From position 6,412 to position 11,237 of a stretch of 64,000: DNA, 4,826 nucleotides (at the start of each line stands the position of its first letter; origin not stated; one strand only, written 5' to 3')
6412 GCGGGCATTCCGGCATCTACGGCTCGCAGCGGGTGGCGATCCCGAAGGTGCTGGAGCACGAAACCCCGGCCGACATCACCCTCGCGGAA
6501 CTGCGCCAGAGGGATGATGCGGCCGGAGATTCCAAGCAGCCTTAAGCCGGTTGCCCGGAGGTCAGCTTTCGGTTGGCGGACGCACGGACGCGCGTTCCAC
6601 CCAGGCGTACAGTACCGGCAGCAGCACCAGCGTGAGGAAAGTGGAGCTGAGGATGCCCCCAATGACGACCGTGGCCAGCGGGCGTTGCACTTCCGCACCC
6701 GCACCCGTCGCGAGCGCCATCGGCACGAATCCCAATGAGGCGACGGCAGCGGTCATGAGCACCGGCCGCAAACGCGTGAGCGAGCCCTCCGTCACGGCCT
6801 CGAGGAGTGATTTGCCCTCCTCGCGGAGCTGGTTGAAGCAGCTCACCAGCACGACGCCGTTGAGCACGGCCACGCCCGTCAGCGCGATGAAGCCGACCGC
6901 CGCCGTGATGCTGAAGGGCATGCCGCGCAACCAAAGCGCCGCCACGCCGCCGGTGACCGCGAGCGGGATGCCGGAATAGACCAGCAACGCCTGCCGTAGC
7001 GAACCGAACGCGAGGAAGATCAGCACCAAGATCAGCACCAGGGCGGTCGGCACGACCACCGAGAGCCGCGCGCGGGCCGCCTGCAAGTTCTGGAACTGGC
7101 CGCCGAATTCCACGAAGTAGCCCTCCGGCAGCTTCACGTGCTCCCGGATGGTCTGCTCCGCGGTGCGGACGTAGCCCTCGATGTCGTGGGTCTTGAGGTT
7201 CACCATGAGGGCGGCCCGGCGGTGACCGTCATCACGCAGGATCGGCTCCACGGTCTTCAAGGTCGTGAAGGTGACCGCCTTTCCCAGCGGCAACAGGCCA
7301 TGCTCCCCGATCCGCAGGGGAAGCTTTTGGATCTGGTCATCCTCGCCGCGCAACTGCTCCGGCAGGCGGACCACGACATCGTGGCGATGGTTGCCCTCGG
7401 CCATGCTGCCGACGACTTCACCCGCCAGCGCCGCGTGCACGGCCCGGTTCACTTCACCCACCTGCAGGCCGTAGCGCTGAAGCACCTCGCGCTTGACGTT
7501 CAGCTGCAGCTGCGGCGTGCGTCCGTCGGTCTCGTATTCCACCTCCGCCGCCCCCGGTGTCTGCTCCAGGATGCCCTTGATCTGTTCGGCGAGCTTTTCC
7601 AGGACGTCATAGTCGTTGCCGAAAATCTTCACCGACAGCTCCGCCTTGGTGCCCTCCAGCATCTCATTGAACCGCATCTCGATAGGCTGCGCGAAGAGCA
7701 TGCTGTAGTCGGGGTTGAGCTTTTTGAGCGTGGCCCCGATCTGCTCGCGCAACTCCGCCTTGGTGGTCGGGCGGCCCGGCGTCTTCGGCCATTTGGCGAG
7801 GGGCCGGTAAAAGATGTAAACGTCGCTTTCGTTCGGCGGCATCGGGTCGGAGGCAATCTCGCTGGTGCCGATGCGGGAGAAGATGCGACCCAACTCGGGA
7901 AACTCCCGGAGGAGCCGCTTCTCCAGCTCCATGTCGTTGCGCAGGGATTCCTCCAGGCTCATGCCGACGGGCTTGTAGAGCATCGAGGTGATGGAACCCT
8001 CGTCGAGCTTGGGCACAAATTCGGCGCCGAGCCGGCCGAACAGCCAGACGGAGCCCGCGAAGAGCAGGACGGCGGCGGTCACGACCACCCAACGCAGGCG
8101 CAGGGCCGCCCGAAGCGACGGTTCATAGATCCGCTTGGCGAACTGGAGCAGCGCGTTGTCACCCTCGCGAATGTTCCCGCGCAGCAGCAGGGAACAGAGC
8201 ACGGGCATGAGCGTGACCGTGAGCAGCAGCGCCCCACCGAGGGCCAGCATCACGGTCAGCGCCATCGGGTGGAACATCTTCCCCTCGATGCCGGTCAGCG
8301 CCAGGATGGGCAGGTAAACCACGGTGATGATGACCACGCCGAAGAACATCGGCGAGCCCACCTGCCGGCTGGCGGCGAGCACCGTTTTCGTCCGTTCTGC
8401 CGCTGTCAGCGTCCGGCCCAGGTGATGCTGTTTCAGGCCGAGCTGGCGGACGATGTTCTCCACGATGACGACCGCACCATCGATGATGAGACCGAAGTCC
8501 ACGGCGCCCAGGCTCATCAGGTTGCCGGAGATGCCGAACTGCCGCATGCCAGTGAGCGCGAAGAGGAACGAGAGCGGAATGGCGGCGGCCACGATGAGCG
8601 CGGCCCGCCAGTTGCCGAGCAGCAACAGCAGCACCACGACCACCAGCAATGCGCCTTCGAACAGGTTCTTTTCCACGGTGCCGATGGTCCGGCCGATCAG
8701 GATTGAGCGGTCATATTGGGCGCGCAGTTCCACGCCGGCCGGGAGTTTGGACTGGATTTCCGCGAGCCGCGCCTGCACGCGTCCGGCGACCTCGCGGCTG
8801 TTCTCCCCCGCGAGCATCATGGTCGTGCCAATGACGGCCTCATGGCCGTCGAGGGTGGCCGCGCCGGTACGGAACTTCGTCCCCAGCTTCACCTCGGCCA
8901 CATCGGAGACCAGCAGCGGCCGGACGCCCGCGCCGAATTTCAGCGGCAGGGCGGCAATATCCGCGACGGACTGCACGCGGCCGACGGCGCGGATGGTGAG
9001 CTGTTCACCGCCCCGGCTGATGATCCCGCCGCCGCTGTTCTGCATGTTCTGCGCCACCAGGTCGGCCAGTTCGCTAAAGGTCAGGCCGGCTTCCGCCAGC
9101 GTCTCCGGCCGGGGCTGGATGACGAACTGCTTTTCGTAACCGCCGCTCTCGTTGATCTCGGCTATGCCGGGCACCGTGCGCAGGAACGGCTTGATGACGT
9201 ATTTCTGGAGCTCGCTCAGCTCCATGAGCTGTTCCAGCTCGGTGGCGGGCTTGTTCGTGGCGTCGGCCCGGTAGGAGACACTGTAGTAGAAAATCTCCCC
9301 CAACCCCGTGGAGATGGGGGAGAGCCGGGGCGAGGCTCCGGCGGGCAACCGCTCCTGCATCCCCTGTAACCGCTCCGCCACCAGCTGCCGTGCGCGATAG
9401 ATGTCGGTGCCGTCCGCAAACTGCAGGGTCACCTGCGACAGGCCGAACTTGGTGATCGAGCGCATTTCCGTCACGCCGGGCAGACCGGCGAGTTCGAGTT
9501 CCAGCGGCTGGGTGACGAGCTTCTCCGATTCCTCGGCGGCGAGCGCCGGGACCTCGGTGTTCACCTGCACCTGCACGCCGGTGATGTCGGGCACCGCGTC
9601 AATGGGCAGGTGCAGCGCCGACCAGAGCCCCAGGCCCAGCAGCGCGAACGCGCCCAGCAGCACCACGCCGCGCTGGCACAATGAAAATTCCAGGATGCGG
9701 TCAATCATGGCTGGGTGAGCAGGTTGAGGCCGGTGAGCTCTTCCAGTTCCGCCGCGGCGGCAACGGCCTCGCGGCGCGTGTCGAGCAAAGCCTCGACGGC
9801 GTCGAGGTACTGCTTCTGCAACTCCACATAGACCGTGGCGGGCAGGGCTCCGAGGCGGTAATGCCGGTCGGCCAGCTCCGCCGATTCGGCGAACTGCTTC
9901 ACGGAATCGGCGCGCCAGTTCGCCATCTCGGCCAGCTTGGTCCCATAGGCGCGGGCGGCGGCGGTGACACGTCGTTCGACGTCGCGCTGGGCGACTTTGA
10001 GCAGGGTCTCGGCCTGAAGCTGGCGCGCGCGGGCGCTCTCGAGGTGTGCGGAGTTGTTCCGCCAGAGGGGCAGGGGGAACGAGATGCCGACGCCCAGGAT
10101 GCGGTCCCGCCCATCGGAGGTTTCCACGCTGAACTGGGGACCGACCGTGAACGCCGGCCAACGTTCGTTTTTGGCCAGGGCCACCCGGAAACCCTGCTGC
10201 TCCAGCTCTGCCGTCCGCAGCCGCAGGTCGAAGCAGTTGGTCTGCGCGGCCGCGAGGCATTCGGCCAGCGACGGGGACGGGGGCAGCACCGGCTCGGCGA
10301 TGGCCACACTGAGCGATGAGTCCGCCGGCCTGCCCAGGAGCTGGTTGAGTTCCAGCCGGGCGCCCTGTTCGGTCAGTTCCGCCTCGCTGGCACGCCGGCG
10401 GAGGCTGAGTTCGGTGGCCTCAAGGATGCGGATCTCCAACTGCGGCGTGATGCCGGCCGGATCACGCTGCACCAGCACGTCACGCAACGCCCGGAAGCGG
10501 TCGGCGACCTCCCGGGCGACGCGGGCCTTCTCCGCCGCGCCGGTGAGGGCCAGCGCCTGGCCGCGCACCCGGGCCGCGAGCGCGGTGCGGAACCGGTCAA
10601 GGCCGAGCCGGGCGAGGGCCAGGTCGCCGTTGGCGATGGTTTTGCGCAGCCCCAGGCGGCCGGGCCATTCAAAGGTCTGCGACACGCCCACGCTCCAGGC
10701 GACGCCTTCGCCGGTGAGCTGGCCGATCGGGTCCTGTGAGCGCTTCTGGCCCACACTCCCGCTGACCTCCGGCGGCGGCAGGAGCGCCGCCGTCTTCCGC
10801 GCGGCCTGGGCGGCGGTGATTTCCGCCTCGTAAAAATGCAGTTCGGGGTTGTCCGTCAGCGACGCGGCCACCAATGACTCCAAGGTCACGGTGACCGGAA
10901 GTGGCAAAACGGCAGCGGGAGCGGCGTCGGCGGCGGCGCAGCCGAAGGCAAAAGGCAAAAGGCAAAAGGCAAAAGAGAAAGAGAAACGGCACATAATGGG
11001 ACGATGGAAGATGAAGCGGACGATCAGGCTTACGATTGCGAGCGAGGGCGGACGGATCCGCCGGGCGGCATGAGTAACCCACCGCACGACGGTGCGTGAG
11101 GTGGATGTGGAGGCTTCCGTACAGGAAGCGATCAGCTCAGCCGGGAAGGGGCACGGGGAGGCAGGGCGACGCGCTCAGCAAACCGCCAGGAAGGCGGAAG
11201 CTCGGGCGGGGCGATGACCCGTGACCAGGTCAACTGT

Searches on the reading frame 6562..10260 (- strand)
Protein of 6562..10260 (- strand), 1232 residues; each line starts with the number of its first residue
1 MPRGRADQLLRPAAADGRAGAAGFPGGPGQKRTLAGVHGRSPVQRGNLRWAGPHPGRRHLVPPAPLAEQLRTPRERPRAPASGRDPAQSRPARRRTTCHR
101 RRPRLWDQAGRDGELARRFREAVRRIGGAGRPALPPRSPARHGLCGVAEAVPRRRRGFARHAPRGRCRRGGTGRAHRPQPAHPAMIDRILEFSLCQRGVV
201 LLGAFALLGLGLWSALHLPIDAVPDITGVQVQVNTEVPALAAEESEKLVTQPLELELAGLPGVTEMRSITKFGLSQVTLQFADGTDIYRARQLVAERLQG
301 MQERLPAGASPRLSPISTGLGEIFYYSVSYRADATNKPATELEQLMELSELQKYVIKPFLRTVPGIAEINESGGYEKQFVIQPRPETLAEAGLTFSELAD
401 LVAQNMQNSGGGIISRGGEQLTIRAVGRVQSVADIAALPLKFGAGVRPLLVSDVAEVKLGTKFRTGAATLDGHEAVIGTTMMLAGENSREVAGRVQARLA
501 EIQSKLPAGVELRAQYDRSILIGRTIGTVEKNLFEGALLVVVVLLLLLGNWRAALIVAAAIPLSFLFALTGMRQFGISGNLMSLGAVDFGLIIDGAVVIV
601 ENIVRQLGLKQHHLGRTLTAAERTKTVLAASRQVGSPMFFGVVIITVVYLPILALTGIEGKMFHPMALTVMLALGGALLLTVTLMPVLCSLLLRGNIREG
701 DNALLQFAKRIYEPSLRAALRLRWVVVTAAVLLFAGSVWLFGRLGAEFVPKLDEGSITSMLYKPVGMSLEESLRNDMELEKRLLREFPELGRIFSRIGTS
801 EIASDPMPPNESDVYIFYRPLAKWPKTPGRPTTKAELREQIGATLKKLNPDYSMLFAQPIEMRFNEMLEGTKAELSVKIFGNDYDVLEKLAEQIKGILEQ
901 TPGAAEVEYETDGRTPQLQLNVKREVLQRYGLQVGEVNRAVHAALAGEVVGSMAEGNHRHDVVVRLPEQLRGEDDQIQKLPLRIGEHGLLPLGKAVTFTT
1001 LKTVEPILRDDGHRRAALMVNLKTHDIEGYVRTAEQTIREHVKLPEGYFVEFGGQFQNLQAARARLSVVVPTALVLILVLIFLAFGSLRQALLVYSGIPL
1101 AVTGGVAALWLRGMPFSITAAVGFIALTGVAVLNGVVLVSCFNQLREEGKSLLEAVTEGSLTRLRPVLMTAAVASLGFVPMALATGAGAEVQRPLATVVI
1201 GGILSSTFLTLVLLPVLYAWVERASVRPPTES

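Call 9: search_protein_families(library=pfam, proteins=[window:6562-10260:-], max_evalue=0.01)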
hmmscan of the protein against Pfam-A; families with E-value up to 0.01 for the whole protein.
window:6562-10260:- (1232 aa): 2 families
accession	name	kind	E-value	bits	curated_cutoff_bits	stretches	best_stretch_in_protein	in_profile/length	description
PF00873.25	ACR_tran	-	6.1e-288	958.2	28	1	189-1221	1-1020/1021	AcrB/AcrD/AcrF family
PF03176.21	MMPL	-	0.0017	17.8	20.5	1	998-1224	71-305/333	MMPL family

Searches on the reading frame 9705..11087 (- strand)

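Call 19: search_protein_families(library=pfam, proteins=[window:9705-11087:-], max_evalue=0.01)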
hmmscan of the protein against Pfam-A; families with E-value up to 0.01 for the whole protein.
window:9705-11087:- (460 aa): 1 family
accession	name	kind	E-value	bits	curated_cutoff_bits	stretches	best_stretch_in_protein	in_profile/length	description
PF02321.23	OEP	-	3.9e-31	108.7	22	2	274-453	1-187/187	Outer membrane efflux protein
